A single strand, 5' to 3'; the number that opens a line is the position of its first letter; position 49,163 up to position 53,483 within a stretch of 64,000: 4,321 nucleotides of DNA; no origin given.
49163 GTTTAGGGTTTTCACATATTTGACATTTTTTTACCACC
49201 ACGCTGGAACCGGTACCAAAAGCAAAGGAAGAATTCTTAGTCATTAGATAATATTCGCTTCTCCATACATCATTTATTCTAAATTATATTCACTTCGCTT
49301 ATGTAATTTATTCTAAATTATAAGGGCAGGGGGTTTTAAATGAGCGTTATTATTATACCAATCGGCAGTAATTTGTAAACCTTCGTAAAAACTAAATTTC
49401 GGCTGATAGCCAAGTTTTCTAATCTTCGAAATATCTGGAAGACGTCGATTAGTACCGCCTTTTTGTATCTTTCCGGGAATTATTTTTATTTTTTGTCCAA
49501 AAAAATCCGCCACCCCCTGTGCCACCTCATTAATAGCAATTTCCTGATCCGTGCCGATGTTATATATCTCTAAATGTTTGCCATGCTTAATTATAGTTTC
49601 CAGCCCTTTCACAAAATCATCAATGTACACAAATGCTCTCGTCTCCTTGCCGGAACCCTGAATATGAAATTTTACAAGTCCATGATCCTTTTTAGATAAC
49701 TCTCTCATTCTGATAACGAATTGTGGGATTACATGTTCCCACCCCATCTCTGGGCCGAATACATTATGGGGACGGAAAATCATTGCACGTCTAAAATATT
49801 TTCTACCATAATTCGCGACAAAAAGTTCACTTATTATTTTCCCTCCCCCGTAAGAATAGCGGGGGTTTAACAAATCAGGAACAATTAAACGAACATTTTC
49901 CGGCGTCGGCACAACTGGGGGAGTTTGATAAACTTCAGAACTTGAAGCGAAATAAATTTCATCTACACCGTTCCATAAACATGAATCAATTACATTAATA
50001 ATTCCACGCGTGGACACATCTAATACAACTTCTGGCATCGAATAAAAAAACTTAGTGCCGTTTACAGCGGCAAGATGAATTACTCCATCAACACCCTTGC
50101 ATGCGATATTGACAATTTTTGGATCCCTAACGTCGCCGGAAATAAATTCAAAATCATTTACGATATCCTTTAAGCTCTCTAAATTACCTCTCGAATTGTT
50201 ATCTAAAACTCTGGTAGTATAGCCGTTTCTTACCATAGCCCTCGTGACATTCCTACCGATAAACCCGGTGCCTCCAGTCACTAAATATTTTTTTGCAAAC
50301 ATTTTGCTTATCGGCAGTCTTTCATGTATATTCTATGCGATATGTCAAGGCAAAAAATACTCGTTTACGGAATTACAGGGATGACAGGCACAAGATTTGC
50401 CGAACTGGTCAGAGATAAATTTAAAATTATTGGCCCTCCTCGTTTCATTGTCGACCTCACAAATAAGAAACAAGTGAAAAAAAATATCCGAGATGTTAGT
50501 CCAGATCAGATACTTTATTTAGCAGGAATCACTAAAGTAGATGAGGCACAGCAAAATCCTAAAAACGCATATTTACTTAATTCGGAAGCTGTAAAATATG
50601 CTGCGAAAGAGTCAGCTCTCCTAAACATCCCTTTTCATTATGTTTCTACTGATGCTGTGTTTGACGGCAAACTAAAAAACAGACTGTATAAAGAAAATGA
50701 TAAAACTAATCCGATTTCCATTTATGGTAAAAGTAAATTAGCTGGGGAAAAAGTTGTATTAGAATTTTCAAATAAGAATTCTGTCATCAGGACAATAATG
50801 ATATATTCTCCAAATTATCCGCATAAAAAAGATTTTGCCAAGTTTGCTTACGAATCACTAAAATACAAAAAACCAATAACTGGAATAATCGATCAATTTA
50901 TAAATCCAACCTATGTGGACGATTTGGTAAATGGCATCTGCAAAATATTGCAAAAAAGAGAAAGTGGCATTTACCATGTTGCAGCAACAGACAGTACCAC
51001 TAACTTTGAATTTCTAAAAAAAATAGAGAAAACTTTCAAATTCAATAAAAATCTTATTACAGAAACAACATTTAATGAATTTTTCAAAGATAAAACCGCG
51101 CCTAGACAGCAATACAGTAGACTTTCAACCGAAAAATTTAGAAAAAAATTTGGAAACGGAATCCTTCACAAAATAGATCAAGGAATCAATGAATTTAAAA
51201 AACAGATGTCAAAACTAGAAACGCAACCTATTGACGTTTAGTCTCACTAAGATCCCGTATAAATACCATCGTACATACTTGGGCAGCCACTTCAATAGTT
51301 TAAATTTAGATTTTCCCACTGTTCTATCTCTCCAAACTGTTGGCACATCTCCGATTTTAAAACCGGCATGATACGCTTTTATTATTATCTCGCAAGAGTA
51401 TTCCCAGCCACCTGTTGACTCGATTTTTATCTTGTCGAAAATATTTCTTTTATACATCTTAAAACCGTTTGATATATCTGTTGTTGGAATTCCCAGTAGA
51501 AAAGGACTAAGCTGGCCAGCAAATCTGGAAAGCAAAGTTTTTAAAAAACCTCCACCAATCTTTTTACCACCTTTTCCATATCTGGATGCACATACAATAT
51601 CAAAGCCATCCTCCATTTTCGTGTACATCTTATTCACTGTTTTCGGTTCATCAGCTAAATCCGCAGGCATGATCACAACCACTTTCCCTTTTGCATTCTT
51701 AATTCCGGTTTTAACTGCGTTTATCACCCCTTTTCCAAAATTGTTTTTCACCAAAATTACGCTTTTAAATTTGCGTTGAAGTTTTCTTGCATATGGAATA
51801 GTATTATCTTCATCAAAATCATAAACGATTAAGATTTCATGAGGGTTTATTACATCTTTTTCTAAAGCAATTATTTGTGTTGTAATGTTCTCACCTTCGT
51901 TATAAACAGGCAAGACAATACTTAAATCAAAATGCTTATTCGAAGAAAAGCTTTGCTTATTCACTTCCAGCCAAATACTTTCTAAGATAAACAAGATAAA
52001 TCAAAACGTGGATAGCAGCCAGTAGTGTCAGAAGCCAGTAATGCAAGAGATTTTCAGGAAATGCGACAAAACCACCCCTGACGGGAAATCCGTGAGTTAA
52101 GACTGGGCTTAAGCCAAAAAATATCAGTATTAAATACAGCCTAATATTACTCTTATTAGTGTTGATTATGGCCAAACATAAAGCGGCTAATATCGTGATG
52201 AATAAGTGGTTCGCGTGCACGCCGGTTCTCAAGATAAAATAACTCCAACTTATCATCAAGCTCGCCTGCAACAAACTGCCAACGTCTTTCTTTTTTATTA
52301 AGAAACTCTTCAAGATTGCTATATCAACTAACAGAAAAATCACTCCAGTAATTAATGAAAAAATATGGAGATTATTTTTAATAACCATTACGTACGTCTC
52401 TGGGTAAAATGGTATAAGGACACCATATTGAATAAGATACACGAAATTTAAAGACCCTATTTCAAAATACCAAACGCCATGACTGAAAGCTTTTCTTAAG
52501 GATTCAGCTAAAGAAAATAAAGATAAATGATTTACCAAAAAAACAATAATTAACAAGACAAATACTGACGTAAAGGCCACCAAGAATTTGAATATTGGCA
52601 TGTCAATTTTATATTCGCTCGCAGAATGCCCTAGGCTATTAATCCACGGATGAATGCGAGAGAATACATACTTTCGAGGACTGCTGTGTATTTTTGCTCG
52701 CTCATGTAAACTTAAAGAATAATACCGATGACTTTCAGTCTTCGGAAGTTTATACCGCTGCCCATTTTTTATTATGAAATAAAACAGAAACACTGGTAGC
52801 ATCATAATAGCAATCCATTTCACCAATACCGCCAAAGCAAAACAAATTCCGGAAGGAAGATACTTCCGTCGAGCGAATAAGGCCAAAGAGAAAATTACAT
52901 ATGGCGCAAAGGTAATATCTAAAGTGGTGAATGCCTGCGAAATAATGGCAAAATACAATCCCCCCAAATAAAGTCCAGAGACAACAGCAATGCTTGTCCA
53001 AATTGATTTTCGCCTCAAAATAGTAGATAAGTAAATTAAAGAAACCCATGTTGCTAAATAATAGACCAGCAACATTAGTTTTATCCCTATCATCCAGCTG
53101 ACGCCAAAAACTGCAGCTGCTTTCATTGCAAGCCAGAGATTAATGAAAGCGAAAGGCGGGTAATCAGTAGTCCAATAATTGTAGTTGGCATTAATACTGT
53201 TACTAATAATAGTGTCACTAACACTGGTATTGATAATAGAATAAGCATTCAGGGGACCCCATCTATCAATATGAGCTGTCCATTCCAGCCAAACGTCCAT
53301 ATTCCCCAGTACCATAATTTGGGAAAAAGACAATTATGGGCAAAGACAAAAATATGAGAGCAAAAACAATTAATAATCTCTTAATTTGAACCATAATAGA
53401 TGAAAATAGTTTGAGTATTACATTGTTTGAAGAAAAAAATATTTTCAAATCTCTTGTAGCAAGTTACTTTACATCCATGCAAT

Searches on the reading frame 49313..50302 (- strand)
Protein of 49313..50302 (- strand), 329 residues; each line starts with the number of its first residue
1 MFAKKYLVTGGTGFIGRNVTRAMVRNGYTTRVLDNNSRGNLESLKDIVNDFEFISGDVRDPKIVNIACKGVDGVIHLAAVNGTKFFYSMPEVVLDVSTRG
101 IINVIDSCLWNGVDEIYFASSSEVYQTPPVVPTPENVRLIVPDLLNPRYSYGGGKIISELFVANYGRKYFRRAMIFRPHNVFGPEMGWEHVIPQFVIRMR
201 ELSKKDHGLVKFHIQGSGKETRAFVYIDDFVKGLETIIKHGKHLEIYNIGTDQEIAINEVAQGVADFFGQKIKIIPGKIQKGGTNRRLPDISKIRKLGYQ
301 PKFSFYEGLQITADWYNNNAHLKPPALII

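Call 3: search_protein_families(library=pfam, proteins=[window:49313-50302:-], max_evalue=0.01)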
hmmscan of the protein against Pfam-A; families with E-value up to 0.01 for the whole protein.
window:49313-50302:- (329 aa): 10 families
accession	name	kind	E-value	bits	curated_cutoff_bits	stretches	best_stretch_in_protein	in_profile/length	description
PF01370.27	Epimerase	-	8.1e-45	153.5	20.9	1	7-250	2-240/240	NAD dependent epimerase/dehydratase family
PF16363.11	GDP_Man_Dehyd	-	5.2e-38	131.8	27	1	7-310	1-330/332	GDP-mannose 4,6 dehydratase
PF01073.25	3Beta_HSD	-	9.5e-20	71.2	22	1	7-185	1-185/280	3-beta hydroxysteroid dehydrogenase/isomerase family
PF13460.12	NAD_binding_10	-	4.9e-08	33.5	27.2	1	10-128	1-105/184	NAD(P)H-binding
PF05368.20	NmrA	-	5.4e-08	33.2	27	1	4-79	3-78/298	NmrA-like family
PF02719.21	Polysacc_synt_2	-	5.9e-08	32.7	20.2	1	7-121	2-128/293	Polysaccharide biosynthesis protein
PF04321.23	RmlD_sub_bind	-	1.5e-07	31.2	27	1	5-278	2-242/287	RmlD substrate binding domain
PF07993.18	NAD_binding_4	-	4.8e-07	29.6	20.1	1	52-189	64-216/258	Male sterility protein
PF08659.16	KR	-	1.4e-06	28.8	22.6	1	6-90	3-101/180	KR domain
PF00106.31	adh_short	-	5.1e-05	23.3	26.6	1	6-83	3-90/195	short chain dehydrogenase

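Call 4: search_protein_families(library=ncbifam, proteins=[window:49313-50302:-], max_evalue=0.01)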
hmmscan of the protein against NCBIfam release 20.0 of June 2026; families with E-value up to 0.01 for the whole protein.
window:49313-50302:- (329 aa): 41 families (the best 25 are shown)
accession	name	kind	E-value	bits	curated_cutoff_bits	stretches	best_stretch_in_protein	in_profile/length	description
TIGR04180.1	EDH_00030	hypoth_equivalog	3.5e-41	141.2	475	1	7-302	2-295/297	NAD-dependent 4,6-dehydratase LegB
TIGR01181.1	dTDP_gluc_dehyt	equivalog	5.7e-40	137.4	365.1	1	5-321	1-316/321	dTDP-glucose 4,6-dehydratase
TIGR01179.1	galE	equivalog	5.6e-30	104.3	262.3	1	6-319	2-328/332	UDP-glucose 4-epimerase GalE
NF047922.1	GDPFucSynFcl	equivalog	4e-29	102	500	1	4-320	3-305/308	GDP-L-fucose synthase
TIGR02197.1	heptose_epim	equivalog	1.6e-22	80.1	274.6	1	7-309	2-306/316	ADP-glyceromanno-heptose 6-epimerase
NF011728.1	PRK15181.1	equivalog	2.7e-21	76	760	1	3-318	15-339/348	Vi polysaccharide biosynthesis UDP-N-acetylglucosaminuronic acid C-4 epimerase TviC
NF007490.0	PRK10084.1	subfamily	1.4e-19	70.4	649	1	5-320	2-338/361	dTDP-glucose 4,6-dehydratase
NF008872.0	PRK11908.1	equivalog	2.1e-17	63.2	294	1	4-316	2-335/349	bifunctional UDP-4-keto-pentose/UDP-xylose synthase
TIGR03466.1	HpnA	hypoth_equivalog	3.1e-17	62.5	367.65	1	5-126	2-118/327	hopanoid-associated sugar epimerase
NF042422.1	oxyalk_red_OleD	equivalog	1.5e-16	60.7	580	1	5-201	2-186/329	2-alkyl-3-oxoalkanoate reductase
NF007582.0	PRK10217.1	equivalog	9.9e-16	57.8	698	1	4-320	2-335/355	dTDP-glucose 4,6-dehydratase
NF005998.1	PRK08125.1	equivalog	2e-14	52.9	777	1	4-269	316-586/649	bifunctional UDP-4-amino-4-deoxy-L-arabinose formyltransferase/UDP-glucuronic acid oxidase ArnA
NF007956.0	PRK10675.1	subfamily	1e-12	47.9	394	1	6-159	3-157/338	UDP-glucose 4-epimerase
TIGR03589.1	PseB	equivalog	1.9e-12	46.8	407.75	1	4-118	5-122/324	UDP-N-acetylglucosamine 4,6-dehydratase (inverting)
NF043036.1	ErythonDh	equivalog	8.9e-12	44.8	325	1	5-173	2-171/321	D-erythronate dehydrogenase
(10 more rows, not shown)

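Call 29: search_solved_structures(query=window:49313-50302:-, max_evalue=1e-10)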
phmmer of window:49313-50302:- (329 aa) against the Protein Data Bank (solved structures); distinct sequences matched with E-value up to 1e-10: 75 (the best 60 are shown).
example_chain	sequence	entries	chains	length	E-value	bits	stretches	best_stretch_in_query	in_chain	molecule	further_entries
8rdg_A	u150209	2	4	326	2.5e-39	138.6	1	5-312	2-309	SDR family NAD(P)-dependent oxidoreductase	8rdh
8rdi_A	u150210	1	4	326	8.8e-39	136.8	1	5-312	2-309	SDR family NAD(P)-dependent oxidoreductase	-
2hun_A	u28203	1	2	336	1.5e-34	122.9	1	2-320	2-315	336aa long hypothetical dTDP-glucose 4,6-dehydratase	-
8shh_A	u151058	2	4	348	3.1e-29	105.4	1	6-325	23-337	dTDP-glucose 4,6-dehydratase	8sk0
4zrm_A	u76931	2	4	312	1.6e-28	103.1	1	6-318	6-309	UDP-glucose 4-epimerase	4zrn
4lk3_A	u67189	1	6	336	4.8e-28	101.5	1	4-316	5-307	UDP-glucuronic acid decarboxylase 1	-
4gll_A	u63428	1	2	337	9.1e-28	100.6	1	4-316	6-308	UDP-glucuronic acid decarboxylase 1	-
4m55_A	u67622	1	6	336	9.1e-28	100.6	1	4-316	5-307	UDP-glucuronic acid decarboxylase 1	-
2b69_A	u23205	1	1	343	1.1e-27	100.4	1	4-316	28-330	UDP-glucuronate decarboxylase 1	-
2c5e_A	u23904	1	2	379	1.9e-27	99.6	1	5-318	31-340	GDP-MANNOSE-3', 5'-EPIMERASE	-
2c59_A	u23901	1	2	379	2.1e-27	99.4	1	5-318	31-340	GDP-MANNOSE-3', 5'-EPIMERASE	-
2c54_A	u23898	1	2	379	5.5e-27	98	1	5-318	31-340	GDP-MANNOSE-3', 5'-EPIMERASE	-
1r66_A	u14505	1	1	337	6.6e-27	97.8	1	5-320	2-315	TDP-glucose-4,6-dehydratase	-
2c5a_A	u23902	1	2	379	7.6e-27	97.6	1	5-318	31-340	GDP-MANNOSE-3', 5'-EPIMERASE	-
1r6d_A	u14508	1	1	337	1.3e-26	96.8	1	5-320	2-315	TDP-glucose-4,6-dehydratase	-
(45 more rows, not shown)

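Call 46: search_solved_structures(query=window:49313-50302:-, max_evalue=1e-27, show_alignments=5)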
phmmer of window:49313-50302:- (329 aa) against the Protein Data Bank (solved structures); distinct sequences matched with E-value up to 1e-27: 8.
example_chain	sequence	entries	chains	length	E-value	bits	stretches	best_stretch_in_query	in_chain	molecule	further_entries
8rdg_A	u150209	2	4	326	2.5e-39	138.6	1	5-312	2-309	SDR family NAD(P)-dependent oxidoreductase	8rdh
8rdi_A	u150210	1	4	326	8.8e-39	136.8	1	5-312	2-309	SDR family NAD(P)-dependent oxidoreductase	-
2hun_A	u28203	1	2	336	1.5e-34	122.9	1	2-320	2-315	336aa long hypothetical dTDP-glucose 4,6-dehydratase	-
8shh_A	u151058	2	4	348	3.1e-29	105.4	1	6-325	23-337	dTDP-glucose 4,6-dehydratase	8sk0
4zrm_A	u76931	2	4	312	1.6e-28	103.1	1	6-318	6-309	UDP-glucose 4-epimerase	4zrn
4lk3_A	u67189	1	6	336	4.8e-28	101.5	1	4-316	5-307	UDP-glucuronic acid decarboxylase 1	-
4gll_A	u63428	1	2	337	9.1e-28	100.6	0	4-316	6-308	UDP-glucuronic acid decarboxylase 1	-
4m55_A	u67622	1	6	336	9.1e-28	100.6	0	4-316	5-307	UDP-glucuronic acid decarboxylase 1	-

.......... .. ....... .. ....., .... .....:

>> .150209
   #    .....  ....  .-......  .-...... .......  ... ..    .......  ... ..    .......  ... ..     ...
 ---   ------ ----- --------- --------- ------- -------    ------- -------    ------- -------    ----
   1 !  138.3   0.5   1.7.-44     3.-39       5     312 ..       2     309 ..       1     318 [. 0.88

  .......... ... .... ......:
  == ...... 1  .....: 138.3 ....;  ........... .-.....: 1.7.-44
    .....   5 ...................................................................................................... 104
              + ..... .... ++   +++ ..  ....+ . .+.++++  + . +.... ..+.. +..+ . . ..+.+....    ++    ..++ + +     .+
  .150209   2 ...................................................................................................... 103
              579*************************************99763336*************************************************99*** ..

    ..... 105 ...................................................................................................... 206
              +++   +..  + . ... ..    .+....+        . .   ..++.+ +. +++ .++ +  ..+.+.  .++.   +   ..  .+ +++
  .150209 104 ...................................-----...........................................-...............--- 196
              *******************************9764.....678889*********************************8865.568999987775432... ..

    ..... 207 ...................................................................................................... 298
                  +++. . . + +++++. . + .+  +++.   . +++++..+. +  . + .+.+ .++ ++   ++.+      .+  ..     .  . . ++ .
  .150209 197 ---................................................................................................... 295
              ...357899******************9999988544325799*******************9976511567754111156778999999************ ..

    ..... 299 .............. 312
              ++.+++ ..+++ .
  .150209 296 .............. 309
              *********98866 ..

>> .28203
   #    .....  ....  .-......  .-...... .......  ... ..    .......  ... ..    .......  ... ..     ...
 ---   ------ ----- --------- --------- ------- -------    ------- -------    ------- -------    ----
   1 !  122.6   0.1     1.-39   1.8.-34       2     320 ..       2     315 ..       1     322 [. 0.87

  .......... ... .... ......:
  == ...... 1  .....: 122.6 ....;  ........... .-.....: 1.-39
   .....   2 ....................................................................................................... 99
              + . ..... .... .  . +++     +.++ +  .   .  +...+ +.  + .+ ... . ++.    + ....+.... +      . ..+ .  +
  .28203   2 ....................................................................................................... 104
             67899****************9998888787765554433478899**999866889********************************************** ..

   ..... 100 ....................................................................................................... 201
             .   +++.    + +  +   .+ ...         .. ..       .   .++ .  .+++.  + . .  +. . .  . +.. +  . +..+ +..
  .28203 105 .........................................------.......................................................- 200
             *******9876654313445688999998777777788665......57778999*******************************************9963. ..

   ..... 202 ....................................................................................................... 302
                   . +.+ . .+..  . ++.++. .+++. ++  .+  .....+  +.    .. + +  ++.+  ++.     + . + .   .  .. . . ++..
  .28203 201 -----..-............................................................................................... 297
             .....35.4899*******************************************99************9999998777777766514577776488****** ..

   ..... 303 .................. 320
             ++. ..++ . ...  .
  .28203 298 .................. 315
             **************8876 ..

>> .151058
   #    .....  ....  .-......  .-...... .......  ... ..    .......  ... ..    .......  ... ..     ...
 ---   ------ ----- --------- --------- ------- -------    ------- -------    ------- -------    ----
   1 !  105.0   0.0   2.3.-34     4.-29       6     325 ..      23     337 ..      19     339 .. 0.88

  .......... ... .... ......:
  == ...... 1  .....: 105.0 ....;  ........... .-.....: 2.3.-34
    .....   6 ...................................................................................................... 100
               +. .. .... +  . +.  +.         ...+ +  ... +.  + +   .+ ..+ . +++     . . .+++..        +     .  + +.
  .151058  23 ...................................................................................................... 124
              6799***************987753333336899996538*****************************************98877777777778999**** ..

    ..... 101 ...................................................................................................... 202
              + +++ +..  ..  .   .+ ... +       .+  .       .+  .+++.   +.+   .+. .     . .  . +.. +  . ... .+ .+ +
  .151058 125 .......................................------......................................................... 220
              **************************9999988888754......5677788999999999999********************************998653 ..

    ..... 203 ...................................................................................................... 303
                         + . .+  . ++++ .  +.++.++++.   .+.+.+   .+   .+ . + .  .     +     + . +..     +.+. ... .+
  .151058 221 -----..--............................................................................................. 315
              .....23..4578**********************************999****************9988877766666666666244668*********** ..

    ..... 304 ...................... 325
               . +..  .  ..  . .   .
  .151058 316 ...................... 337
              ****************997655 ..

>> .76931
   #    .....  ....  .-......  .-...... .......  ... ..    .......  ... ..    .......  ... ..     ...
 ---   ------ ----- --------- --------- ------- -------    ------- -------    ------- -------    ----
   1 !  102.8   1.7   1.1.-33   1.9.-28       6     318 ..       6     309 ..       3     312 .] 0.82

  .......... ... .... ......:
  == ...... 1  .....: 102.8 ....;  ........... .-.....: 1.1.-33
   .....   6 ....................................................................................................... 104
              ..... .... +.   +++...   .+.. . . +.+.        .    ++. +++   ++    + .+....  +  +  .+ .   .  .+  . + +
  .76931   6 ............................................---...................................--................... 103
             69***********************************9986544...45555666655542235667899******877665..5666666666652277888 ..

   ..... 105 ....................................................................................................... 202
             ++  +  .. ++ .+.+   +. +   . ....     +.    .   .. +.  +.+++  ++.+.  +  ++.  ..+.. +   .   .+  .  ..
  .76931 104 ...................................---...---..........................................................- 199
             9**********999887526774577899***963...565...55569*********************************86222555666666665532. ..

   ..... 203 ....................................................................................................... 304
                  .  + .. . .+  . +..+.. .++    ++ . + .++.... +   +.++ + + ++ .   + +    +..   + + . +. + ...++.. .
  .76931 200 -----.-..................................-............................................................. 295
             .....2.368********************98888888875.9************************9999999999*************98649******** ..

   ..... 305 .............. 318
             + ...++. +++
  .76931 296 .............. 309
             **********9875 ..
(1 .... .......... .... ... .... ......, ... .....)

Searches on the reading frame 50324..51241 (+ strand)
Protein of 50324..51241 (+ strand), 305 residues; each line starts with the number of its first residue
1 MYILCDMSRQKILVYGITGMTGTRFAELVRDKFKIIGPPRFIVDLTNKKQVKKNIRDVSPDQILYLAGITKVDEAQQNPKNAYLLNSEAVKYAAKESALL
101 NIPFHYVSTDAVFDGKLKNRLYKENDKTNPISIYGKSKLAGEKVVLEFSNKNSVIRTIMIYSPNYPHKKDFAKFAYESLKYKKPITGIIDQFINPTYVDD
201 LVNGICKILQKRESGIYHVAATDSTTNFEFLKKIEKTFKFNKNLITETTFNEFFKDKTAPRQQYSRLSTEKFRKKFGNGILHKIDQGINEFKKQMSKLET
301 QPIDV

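Call 6: search_protein_families(library=pfam, proteins=[window:50324-51241:+], max_evalue=0.001)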
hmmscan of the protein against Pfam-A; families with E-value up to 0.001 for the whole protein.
window:50324-51241:+ (305 aa): 5 families
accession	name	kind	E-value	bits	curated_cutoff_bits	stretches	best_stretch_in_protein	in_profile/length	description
PF04321.23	RmlD_sub_bind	-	2.1e-57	194.8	27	1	11-279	2-270/287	RmlD substrate binding domain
PF01370.27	Epimerase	-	1.4e-19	70.9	20.9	1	12-219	1-239/240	NAD dependent epimerase/dehydratase family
PF16363.11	GDP_Man_Dehyd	-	1.4e-18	67.9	27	1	43-273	59-299/332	GDP-mannose 4,6 dehydratase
PF02719.21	Polysacc_synt_2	-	4.8e-05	23.1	20.2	1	40-157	58-161/293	Polysaccharide biosynthesis protein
PF07993.18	NAD_binding_4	-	9.8e-05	22.1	20.1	1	62-191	91-218/258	Male sterility protein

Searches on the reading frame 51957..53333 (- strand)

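Call 6: search_protein_families(library=pfam, proteins=[window:51957-53333:-], max_evalue=0.001)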
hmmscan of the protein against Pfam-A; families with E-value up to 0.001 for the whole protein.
window:51957-53333:- (458 aa): 0 families

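Call 44: search_protein_families(library=pfam, proteins=[window:51957-53333:-], max_evalue=0.01)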
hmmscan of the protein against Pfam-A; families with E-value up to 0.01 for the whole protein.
window:51957-53333:- (458 aa): 1 family
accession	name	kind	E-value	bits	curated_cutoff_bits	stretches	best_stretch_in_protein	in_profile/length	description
PF13231.12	PMT_2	-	0.0066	17.1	26.1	1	66-198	7-140/160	Dolichyl-phosphate-mannose-protein mannosyltransferase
